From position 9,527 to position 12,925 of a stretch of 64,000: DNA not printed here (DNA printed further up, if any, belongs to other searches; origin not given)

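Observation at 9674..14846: Two-gene operon: SNF2-like helicase plus sacsin-type GHKL ATPase giant protein, a candidate uncharacterised defence / DNA-surveillance system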

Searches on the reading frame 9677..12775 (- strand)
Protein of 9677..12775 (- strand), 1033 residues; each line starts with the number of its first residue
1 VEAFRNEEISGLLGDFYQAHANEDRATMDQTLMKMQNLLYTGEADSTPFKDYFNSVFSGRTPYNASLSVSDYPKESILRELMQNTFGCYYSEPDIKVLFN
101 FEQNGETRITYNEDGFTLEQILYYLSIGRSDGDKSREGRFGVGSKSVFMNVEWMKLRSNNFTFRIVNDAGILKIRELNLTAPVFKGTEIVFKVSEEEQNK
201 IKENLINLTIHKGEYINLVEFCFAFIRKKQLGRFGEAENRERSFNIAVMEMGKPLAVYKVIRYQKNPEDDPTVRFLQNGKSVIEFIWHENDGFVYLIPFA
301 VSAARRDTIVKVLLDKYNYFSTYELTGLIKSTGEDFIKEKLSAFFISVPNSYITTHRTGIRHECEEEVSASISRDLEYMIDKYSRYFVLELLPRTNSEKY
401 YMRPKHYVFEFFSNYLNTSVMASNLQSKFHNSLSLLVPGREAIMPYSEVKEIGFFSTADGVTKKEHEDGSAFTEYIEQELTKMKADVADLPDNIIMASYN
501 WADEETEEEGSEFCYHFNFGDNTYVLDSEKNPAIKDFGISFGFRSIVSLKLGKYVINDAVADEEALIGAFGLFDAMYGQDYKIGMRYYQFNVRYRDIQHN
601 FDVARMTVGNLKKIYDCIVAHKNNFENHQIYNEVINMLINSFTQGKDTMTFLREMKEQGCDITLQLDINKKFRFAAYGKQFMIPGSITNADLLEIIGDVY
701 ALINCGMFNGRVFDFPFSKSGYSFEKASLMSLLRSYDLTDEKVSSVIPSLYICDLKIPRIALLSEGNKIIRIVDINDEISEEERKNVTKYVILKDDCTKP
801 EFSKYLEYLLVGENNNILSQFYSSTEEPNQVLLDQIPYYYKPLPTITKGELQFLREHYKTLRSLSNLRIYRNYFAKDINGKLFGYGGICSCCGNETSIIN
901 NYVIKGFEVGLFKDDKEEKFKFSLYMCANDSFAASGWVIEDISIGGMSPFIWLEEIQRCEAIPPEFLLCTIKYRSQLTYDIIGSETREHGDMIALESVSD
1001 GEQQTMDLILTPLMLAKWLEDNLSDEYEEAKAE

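Call 3: search_protein_families(library=pfam, proteins=[window:9677-12775:-], max_evalue=1)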
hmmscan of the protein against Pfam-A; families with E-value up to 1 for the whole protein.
window:9677-12775:- (1033 aa): 0 families
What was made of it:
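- On SNF2-family ATPase (Pfam PF00176 + PF00271): There is no Helicase_C hit (call 3).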

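Call 4: search_protein_families(library=padloc, proteins=[window:9677-12775:-], max_evalue=1)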
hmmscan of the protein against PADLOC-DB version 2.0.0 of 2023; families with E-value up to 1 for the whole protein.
window:9677-12775:- (1033 aa): 0 families

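Call 5: search_protein_families(library=ncbifam, proteins=[window:9677-12775:-], max_evalue=1)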
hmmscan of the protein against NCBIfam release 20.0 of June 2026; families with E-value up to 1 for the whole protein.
window:9677-12775:- (1033 aa): 1 family
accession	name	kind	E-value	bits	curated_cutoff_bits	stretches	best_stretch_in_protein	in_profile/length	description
NF047352.1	P_loop_sacsin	domain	0.0002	21.7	50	1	77-152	3-75/80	sacsin N-terminal ATP-binding-like domain-containing protein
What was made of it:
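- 12086..12553 (-): B residues ~75-230: Bergerat-fold (GHKL) ATP-binding domain of the sacsin/Hsp90 type. Motifs: ELMQN (E80, N84), YNEDGF (111-116), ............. (136-148), GTEI (186-189). NCBIfam sacsin domain E 2e-4, below its cut-off (call 5).
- On Sacsin-type ATPase module (NF047352 / PF25794): NF047352 scores 21.7 bits against 50 (call 5).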

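Call 7: find_homologous_proteins(query=window:9677-12775:-)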
Query window:9677-12775:- (1033 aa): 244 proteins with E <= 0.001 among 8000 candidates; the best 120 are listed.
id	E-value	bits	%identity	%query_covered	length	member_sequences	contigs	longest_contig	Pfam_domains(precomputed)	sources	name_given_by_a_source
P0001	0.0e+0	2342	99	100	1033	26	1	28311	-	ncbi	-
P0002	0.0e+0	2202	92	100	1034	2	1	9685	-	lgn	-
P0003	0.0e+0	2109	88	99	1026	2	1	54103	-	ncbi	-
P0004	0.0e+0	2095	87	100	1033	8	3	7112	-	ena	-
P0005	0.0e+0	2072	86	100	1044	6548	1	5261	-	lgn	-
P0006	0.0e+0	2047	85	100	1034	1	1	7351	-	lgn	-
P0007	0.0e+0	1988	82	100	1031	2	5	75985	-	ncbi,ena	-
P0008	0.0e+0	1943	80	100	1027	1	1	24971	-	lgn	-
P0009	0.0e+0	1878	78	99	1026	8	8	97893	-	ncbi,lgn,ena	-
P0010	0.0e+0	1423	60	99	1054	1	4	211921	-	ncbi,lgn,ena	-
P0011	0.0e+0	1375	58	99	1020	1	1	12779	-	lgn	-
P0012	0.0e+0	1367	58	99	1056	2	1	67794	-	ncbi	-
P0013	0.0e+0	1340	57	98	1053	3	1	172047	-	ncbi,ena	-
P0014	0.0e+0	1332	56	99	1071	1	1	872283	-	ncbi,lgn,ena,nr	ncbi:MAG: hypothetical protein J1E39_04905 [Eubacterium sp.]|nr:hypothetical protein [Eubacterium sp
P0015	0.0e+0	1282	53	99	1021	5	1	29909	-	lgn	-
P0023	0.0e+0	1261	52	98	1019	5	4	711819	-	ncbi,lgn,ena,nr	ncbi:MAG: hypothetical protein IJZ95_06750 [Oscillospiraceae bacterium]|nr:hypothetical protein [Osc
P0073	0.0e+0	1168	50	99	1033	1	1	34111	-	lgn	-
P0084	0.0e+0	1144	51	98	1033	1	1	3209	-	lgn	-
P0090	0.0e+0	1141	50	98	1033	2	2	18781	-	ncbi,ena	-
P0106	0.0e+0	1126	50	98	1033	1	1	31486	-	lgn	-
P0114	0.0e+0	1120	49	98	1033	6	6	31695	-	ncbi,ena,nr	ncbi:MAG: hypothetical protein IK990_10675 [Ruminiclostridium sp.]|nr:hypothetical protein [Ruminicl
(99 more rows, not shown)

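Call 10: find_encoding_contigs(protein=P0014, flank=10000, max_places=2)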
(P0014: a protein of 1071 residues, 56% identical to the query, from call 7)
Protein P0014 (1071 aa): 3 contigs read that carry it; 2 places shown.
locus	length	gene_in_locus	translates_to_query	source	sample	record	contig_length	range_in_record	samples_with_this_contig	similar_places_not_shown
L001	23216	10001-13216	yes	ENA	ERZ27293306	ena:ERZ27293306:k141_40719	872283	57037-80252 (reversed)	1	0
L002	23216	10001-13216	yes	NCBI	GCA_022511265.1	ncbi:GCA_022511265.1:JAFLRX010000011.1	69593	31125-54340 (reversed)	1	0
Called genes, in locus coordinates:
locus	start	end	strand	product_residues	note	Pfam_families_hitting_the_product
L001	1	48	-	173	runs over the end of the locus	PF06445:GyrI-like, PF14526:Cass2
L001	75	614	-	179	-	PF02525:Flavodoxin_2, PF03358:FMN_red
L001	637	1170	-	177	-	PF13302:Acetyltransf_3, PF13420:Acetyltransf_4, PF00583:Acetyltransf_1, PF13673:Acetyltransf_10 (weak), PF13508:Acetyltransf_7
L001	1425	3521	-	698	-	PF12437:GSIII_N, PF00120:Gln-synt_C, PF18318:Gln-synt_C-ter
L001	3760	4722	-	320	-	PF13083:KH_KhpA-B, PF01424:R3H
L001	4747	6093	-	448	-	PF02096:60KD_IMP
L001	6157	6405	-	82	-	PF01809:YidD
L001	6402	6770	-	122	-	PF00825:Ribonuclease_P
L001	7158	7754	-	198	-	-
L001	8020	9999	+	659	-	-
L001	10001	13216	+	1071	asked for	-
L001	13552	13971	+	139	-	PF02381:MraZ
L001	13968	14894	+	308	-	PF01795:Methyltransf_5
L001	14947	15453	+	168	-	-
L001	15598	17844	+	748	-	PF03717:PBP_dimer, PF21922:PBP_dimer_2 (faint), PF00905:Transpeptidase, PF03793:PASTA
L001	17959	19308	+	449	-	PF08245:Mur_ligase_M, PF02875:Mur_ligase_C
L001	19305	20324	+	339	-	PF10555:MraY_sig1 (weak), PF00953:Glycos_transf_4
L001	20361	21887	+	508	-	PF01098:FTSW_RODA_SPOVE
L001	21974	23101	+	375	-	PF03033:Glyco_transf_28, PF04101:Glyco_tran_28_C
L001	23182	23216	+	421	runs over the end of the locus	PF00275:EPSP_synthase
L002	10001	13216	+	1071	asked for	-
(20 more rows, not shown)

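Call 11: find_encoding_contigs(protein=P0023, flank=10000, max_places=2)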
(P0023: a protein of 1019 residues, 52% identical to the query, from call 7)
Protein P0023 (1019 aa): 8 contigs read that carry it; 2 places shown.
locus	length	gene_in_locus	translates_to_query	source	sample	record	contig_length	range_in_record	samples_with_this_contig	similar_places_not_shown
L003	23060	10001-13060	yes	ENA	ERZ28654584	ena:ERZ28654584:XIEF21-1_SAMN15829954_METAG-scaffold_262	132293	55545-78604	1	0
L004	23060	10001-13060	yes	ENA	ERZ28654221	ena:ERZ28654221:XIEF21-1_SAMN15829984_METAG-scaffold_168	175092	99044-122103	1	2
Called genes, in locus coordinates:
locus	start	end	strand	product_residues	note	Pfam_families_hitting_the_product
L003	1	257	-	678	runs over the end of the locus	PF24898:GGDEF_GdpP, PF01368:DHH, PF02272:DHHA1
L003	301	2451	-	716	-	PF00753:Lactamase_B, PF12706:Lactamase_B_2, PF22505:RNase_J_b_CASP, PF07521:RMMBL, PF17770:RNase_J_C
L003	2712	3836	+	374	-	PF00595:PDZ (weak), PF13180:PDZ_2, PF17820:PDZ_6, PF05580:Peptidase_S55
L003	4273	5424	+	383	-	PF00155:Aminotran_1_2 (weak), PF00266:Aminotran_5, PF01212:Beta_elim_lyase, PF01041:DegT_DnrJ_EryC1 (weak)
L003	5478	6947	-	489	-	PF00370:FGGY_N, PF02782:FGGY_C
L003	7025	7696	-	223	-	PF00596:Aldolase_II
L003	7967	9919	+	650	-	-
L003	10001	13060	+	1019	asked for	-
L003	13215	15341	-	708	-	PF01138:RNase_PH, PF03725:RNase_PH_C, PF03726:PNPase, PF01138:RNase_PH, PF00013:KH_1, PF00575:S1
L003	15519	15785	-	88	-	PF00312:Ribosomal_S15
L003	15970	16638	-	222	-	PF02517:Rce1-like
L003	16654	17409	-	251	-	PF01381:HTH_3, PF12844:HTH_19, PF13443:HTH_26 (weak), PF13560:HTH_31, PF07022:Phage_CI_repr (faint)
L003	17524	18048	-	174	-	PF13560:HTH_31 (weak), PF01381:HTH_3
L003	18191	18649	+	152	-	PF11667:DUF3267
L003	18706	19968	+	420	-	PF16499:Melibiase_2, PF17801:Melibiase_C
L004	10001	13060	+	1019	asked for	-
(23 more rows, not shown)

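Call 12: search_solved_structures(query=window:9677-12775:-, max_evalue=10, show_alignments=2)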
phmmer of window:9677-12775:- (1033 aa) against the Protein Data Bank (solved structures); distinct sequences matched with E-value up to 10: 1.
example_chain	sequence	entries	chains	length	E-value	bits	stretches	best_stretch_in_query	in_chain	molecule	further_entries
3jqh_A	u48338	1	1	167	0.42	11.5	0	474-493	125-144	C-type lectin domain family 4 member M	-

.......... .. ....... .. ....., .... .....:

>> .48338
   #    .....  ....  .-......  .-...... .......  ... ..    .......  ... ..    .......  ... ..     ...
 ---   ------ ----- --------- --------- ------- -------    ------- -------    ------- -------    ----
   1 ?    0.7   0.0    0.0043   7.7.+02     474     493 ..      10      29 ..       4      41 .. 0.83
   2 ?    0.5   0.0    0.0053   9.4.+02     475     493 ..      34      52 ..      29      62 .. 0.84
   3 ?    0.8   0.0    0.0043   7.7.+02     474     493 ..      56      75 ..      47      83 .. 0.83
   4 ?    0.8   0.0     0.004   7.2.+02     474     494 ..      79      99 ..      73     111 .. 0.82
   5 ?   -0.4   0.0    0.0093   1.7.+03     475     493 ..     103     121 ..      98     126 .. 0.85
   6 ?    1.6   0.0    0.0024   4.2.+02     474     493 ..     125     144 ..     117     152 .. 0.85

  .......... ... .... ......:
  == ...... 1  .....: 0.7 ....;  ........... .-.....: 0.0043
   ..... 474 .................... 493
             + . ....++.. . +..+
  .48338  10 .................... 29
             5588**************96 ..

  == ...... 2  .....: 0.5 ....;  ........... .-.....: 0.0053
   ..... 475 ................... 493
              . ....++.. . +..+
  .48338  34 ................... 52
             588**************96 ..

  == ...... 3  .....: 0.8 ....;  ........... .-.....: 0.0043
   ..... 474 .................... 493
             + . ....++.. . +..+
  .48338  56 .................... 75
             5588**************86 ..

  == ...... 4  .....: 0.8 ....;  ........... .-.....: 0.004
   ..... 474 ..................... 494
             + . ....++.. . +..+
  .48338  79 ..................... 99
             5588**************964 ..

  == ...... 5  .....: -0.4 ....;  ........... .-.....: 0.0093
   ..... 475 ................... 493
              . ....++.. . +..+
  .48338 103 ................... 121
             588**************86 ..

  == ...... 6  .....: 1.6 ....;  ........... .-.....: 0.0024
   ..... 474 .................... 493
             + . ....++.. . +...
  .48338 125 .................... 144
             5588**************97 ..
